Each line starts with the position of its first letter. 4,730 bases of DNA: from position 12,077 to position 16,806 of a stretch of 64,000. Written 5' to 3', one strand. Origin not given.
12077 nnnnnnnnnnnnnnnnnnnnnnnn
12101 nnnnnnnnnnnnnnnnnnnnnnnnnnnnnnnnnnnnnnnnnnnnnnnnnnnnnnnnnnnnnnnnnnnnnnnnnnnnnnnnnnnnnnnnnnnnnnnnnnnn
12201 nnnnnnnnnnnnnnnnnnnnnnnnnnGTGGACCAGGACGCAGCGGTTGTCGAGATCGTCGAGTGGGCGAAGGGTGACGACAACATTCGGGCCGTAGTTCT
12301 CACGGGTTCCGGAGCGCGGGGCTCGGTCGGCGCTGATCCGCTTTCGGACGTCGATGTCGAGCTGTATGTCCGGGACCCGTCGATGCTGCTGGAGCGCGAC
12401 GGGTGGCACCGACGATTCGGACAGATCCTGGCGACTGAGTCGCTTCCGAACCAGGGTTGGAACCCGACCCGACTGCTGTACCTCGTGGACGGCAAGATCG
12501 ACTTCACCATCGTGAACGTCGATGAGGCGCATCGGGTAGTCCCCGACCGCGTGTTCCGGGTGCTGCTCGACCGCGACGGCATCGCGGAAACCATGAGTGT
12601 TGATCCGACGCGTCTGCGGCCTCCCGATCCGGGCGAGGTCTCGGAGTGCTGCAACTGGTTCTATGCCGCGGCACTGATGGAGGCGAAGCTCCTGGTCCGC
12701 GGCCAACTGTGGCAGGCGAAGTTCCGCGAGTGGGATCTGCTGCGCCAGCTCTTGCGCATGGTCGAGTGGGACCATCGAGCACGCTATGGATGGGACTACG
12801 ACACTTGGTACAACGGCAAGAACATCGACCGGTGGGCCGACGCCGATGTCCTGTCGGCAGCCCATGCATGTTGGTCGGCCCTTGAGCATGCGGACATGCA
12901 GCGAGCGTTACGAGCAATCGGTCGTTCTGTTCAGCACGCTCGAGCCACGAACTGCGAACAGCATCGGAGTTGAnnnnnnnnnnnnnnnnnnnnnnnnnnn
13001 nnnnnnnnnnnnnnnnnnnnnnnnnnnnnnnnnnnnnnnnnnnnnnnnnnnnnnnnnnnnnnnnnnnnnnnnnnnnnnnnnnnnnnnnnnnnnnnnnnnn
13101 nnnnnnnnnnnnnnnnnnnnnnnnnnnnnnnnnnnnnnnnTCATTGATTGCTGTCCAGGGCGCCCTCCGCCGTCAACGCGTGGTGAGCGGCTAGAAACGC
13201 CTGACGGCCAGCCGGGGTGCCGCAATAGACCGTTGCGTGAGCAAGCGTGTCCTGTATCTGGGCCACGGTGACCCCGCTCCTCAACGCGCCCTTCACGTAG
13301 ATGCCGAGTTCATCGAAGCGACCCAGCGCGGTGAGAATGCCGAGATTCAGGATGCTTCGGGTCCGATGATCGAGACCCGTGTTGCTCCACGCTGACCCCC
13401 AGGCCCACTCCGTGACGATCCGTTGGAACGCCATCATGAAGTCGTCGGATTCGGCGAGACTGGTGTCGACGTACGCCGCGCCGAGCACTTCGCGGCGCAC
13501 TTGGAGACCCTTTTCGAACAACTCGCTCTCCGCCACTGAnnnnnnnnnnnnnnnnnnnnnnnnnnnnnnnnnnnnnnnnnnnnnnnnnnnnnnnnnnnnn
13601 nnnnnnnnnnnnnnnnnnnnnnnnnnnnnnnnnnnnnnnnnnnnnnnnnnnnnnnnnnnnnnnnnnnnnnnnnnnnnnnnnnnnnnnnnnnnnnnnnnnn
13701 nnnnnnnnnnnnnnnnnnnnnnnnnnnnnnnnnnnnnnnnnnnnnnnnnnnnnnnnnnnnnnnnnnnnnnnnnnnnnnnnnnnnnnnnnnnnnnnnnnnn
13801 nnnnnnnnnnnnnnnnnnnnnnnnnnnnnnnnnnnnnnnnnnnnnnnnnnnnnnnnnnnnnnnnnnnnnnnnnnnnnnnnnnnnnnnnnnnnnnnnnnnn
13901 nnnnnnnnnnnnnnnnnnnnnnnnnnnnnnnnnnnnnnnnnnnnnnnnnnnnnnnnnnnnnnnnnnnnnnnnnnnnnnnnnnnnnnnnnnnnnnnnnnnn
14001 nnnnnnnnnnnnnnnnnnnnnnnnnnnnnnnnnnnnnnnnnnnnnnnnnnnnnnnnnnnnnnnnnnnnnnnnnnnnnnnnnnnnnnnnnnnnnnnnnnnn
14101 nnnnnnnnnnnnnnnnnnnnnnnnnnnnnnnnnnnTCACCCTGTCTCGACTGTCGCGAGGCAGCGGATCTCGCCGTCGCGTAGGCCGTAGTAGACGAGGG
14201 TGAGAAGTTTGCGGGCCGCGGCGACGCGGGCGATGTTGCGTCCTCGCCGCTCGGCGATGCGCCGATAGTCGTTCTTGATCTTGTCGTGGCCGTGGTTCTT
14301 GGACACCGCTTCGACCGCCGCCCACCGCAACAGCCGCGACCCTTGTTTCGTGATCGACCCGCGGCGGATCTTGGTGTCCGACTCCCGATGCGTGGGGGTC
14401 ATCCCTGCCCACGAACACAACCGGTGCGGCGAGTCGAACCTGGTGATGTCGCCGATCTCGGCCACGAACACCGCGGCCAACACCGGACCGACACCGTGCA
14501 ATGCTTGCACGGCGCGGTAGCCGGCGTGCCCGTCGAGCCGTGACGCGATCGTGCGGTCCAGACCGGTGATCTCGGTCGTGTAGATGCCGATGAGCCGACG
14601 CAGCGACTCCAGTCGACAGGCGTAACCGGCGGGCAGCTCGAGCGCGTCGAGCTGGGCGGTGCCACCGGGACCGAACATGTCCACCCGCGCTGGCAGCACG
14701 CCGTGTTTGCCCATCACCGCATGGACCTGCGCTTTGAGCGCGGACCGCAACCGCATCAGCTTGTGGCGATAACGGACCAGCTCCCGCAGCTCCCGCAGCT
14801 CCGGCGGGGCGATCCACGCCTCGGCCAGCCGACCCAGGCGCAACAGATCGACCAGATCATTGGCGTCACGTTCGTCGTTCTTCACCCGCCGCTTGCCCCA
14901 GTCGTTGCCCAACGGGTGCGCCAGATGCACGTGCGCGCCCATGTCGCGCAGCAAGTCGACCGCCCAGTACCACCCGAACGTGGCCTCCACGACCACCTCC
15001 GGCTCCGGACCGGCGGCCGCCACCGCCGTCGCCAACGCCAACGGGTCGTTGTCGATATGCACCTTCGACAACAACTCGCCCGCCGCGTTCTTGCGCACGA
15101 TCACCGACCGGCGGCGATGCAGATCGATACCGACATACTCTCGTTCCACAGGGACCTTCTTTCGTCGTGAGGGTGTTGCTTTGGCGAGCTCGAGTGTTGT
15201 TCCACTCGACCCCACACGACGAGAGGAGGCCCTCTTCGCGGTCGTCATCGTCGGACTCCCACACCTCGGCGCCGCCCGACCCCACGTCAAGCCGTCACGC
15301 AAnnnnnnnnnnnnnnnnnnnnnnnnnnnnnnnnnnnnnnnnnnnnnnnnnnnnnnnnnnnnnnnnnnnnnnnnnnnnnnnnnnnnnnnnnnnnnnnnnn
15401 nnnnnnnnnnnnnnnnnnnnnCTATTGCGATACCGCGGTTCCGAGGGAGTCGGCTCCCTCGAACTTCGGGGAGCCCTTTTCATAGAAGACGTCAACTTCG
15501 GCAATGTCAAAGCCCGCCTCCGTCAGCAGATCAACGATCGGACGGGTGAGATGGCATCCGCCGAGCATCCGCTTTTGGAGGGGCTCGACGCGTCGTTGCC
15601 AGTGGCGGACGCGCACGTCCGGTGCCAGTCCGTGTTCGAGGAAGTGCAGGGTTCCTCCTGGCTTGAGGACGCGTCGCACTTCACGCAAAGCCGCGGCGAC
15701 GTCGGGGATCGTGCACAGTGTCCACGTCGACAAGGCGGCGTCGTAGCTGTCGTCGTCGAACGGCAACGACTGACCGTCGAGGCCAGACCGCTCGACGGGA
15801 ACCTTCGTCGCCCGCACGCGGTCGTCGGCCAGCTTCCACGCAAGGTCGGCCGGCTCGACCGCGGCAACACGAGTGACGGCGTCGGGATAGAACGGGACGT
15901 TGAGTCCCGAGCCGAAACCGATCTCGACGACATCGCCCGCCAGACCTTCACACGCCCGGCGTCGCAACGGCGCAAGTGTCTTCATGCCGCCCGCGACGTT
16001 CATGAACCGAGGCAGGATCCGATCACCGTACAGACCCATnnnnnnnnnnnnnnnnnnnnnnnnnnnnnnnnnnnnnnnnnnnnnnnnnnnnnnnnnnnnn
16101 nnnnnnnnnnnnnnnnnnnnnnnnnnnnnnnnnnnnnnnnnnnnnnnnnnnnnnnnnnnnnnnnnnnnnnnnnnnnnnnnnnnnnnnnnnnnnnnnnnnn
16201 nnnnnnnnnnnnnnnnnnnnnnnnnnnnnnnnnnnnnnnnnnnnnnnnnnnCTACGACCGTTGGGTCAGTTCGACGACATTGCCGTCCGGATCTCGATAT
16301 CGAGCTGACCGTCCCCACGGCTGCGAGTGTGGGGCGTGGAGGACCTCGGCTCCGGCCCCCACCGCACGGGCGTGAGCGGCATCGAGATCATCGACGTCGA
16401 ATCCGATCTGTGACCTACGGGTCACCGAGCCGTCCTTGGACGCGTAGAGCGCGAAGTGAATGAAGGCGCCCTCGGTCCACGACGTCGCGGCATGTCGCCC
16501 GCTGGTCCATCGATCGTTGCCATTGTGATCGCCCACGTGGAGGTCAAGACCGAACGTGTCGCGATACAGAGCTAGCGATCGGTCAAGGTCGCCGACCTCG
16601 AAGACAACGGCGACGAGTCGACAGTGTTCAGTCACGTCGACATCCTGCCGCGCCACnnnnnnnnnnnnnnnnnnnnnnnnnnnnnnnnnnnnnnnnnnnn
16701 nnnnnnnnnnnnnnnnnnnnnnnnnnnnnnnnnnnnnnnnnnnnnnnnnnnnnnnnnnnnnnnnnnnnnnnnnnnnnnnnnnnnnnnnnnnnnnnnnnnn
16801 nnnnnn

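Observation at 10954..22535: Genomic island of about 11.6 kb integrated in tRNA-Cys, bounded by a perfect 42-bp repeat of the tRNA 3' half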

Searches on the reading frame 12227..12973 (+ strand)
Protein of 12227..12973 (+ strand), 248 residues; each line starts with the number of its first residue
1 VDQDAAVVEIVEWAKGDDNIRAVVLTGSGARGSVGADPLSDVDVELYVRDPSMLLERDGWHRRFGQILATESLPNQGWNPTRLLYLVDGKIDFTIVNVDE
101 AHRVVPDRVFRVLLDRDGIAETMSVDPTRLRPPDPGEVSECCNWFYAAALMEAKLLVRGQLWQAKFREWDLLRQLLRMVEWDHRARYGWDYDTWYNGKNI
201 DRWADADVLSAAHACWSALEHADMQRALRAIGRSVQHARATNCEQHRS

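Call 84: search_protein_families(library=ncbifam, proteins=[window:12227-12973:+], max_evalue=0.001)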
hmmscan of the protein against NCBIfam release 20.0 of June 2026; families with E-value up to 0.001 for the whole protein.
window:12227-12973:+ (248 aa): 4 families
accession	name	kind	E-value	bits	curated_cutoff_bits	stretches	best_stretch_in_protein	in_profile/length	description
NF033387.1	ANT_6_aadS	equivalog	9.8e-20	70.9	450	1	5-235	5-252/284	AadS family aminoglycoside 6-adenylyltransferase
NF033084.2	ANT_6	equivalog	2.1e-19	69.9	420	1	10-230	10-244/280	aminoglycoside 6-adenylyltransferase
NF000312.1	ANT_6_aadK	exception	7e-13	48.6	600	1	10-225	11-240/284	aminoglycoside 6-adenylyltransferase AadK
NF000062.1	ANT_6_str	exception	5.4e-12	45.7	500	1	10-203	11-218/282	streptomycin adenylyltransferase Str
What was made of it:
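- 12227..13040 (+): ANT(6)-like nucleotidyltransferase gene with a frameshift near its 3' end. NCBIfam ANT(6) models score far below their cut-offs (call 84).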

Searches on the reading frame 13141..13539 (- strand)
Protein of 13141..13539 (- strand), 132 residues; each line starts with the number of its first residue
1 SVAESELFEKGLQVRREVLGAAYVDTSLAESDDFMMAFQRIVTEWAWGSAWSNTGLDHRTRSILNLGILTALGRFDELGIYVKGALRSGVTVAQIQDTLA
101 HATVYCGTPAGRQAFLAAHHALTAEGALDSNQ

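Call 84: search_protein_families(library=ncbifam, proteins=[window:13141-13539:-], max_evalue=0.001)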
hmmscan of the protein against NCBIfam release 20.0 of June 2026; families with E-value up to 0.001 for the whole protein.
window:13141-13539:- (132 aa): 3 families
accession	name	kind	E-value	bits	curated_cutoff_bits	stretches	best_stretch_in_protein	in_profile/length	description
NF051488.1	bifunc_PcaDC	exception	3.1e-39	135.2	390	1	5-122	256-373/375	bifunctional 3-oxoadipate enol-lactonase/4-carboxymuconolactone decarboxylase PcaDC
TIGR02425.1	decarb_PcaC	equivalog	1.6e-38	131.6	155.7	1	5-123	2-120/123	4-carboxymuconolactone decarboxylase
NF051487.1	bifunc_PcaCD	exception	1.3e-32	113.4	430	1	7-126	5-128/413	bifunctional 4-carboxymuconolactone decarboxylase/3-oxoadipate enol-lactonase PcaCD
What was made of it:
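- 13141..13539 (-): CMD / PcaC-like decarboxylase gene, apparently intact. TIGR02425 scores 131.6 bits, just under its cut-off of 155.7 (call 84).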

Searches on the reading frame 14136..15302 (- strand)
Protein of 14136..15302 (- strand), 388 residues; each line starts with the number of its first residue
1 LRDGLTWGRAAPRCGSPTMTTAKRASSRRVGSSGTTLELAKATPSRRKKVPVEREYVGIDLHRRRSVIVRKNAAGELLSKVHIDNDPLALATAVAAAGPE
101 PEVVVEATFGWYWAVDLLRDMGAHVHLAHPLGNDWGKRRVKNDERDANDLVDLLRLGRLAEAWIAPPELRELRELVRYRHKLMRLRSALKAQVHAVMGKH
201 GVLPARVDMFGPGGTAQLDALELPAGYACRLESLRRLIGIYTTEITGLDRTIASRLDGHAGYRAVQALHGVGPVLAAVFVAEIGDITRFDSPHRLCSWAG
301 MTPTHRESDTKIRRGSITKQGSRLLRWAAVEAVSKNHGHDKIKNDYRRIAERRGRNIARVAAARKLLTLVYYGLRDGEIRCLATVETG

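Call 84: search_protein_families(library=ncbifam, proteins=[window:14136-15302:-], max_evalue=0.001)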
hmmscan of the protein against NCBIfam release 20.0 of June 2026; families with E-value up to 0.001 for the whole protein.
window:14136-15302:- (388 aa): 3 families
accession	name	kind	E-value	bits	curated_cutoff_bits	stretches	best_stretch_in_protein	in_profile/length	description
NF033542.1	transpos_IS110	equivalog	1.1e-58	199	140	1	56-378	1-342/343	IS110 family RNA-guided transposase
NF052498.1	TIGR_Tas_endo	equivalog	9e-11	42.1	100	1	172-316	1-127/215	TIGR-Tas system RNA-guided endonuclease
NF051857.1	transpos_IS110_2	equivalog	0.00025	20.2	180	0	260-346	245-354/393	IS110 family transposase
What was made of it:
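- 14136..15302 (-): IS110-family transposase gene, single copy. NF033542 scores 199 bits against a cut-off of 140 (call 84).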

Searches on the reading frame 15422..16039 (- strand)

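Call 84: search_protein_families(library=ncbifam, proteins=[window:15422-16039:-], max_evalue=0.001)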
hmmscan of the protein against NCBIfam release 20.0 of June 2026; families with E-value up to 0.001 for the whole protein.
window:15422-16039:- (205 aa): 21 families
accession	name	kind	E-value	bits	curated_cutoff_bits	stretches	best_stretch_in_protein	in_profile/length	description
NF045882.1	PLipidMtase_Leg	equivalog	6.5e-13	48.9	390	1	36-156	45-166/207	phospholipid N-methyltransferase PmtA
NF045667.1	MTase_DVU1556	equivalog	1.2e-10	41.2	155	1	36-179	25-162/213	DVU_1556 family methyltransferase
NF041537.1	ArsM_AhpD_UU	exception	1.9e-10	40.1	510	1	77-182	123-227/345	arsenite methyltransferase/AhpD domain selenoprotein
NF001241.0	PRK00216.1-2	equivalog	4.2e-10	39.7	327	1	59-136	74-150/231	demethylmenaquinone methyltransferase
NF047649.1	MTase_UXPK_star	exception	6.5e-10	38.5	460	1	39-198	83-245/283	methyltransferase/UXPK-star double selenoprotein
NF041536.1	ArsM_DUF2284_UU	exception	9.9e-10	37.3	575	1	37-182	80-227/459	arsenite methyltransferase/DUF2284 domain selenoprotein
TIGR01934.1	MenG_MenH_UbiE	subfamily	1.8e-08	33.9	158.35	1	58-136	65-144/223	ubiquinone/menaquinone biosynthesis methyltransferase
NF045823.1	PthPhpthDimycoMt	equivalog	3.5e-08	32.9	300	1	88-155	121-186/256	phthiotriol/phenolphthiotriol dimycocerosates methyltransferase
NF045649.1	2X_seleno_MduS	exception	3.8e-08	32.7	380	1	36-130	44-144/338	methyltransferase domain-containing selenoprotein MduS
NF001243.0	PRK00216.1-4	equivalog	5.4e-08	32.5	235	1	88-136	106-154/237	demethylmenaquinone methyltransferase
NF001244.0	PRK00216.1-5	equivalog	1.4e-07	31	216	1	57-135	75-155/236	bifunctional demethylmenaquinone methyltransferase/2-methoxy-6-polyprenyl-1,4-benzoquinol methylase UbiE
NF052510.1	methyltran_MpqE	exception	2.1e-07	30.6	335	1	83-136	101-154/234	methyl-plastoquinone biosynthesis methyltransferase MpqE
TIGR02752.1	MenG_heptapren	equivalog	2.3e-07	30.6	419.85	1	89-136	105-152/231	demethylmenaquinone methyltransferase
NF001240.0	PRK00216.1-1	equivalog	3.6e-07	29.5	378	1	68-136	101-171/251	bifunctional demethylmenaquinone methyltransferase/2-methoxy-6-polyprenyl-1,4-benzoquinol methylase UbiE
NF001242.0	PRK00216.1-3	equivalog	3.9e-07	29.7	351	1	89-136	131-178/258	bifunctional demethylmenaquinone methyltransferase/2-methoxy-6-polyprenyl-1,4-benzoquinol methylase UbiE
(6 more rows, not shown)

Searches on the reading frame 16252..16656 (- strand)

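Call 84: search_protein_families(library=ncbifam, proteins=[window:16252-16656:-], max_evalue=0.001)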
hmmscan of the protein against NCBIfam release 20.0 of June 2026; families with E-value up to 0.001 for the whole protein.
window:16252-16656:- (134 aa): 7 families
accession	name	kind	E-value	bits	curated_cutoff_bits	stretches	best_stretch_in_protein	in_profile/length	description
TIGR00068.2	glyox_I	equivalog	1.6e-06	28.1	120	0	14-40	2-28/143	lactoylglutathione lyase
NF000124.1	fos-Vibrio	exception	2e-06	28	250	1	17-131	8-110/132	FosG/FosC2-related fosfomycin resistance glutathione transferase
NF000485.1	TlmB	exception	2.8e-05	23.5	625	1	71-131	228-289/292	bleomycin family antibiotic N-acetyltransferase TlmB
NF000467.1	FosG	exception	6.9e-05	22.9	240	1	16-130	7-109/132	FosG family fosfomycin resistance glutathione transferase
NF000496.2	Fos_GSH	equivalog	0.00013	22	180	0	17-130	8-114/136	fosfomycin resistance glutathione transferase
NF000495.1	FosK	exception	0.00034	20.5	280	0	16-130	7-109/132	fosfomycin resistance glutathione transferase FosK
NF000125.1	498180014_fosA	hypoth_equivalog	0.00073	19.7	250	0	16-131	8-117/129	Fos family putative thiol transferase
